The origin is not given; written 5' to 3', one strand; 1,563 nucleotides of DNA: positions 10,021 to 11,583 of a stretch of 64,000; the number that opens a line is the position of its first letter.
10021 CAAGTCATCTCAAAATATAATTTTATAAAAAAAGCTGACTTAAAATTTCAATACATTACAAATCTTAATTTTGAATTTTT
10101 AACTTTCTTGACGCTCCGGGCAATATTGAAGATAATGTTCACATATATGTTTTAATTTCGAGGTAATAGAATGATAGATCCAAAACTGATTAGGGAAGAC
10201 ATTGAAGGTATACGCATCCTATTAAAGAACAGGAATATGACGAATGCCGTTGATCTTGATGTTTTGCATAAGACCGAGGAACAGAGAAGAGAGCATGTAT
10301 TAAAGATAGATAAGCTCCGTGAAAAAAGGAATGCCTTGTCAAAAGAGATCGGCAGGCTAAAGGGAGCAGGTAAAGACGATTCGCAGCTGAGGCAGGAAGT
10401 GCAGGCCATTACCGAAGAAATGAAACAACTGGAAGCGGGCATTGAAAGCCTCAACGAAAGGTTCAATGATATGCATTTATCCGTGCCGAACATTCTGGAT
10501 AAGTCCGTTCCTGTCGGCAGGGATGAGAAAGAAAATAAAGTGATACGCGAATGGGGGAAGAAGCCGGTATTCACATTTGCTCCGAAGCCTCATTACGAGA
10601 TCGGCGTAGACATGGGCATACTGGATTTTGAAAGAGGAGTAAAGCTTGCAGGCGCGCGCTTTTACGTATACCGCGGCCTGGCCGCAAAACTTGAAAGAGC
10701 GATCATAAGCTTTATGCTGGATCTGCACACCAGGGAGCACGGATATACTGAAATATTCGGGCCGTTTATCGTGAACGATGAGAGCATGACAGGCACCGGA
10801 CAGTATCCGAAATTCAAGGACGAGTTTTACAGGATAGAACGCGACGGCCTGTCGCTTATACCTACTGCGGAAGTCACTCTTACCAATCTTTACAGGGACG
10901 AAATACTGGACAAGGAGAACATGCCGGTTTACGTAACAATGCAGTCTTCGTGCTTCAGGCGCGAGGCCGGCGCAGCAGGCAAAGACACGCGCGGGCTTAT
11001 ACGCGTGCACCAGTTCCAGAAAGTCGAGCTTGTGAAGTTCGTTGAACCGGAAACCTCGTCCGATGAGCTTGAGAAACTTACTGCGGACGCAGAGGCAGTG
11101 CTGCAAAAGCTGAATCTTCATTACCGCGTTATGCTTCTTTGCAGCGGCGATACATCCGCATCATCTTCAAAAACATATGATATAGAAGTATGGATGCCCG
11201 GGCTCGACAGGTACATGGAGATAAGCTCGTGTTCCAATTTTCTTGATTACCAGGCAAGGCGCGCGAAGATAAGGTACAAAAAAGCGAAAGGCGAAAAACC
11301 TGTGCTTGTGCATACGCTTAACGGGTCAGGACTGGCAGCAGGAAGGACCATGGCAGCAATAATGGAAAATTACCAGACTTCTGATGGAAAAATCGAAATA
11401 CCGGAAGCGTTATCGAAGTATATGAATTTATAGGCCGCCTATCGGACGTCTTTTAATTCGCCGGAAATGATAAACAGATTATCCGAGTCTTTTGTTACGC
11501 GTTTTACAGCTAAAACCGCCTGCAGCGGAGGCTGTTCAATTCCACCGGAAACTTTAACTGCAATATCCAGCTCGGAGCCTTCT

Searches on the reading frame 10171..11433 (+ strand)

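Call 79: search_protein_families(library=pfam, proteins=[window:10171-11433:+], max_evalue=0.00001)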
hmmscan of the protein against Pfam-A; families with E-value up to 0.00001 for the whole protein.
window:10171-11433:+ (420 aa): 2 families
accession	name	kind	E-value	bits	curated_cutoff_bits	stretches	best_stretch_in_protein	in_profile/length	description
PF00587.30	tRNA-synt_2b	-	9.1e-43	146.8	29.3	1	222-401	3-179/179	tRNA synthetase class II core domain (G, H, P, S and T)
PF02403.27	Seryl_tRNA_N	-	1.5e-23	83.6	28.2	1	1-108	1-107/108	Seryl-tRNA synthetase N-terminal domain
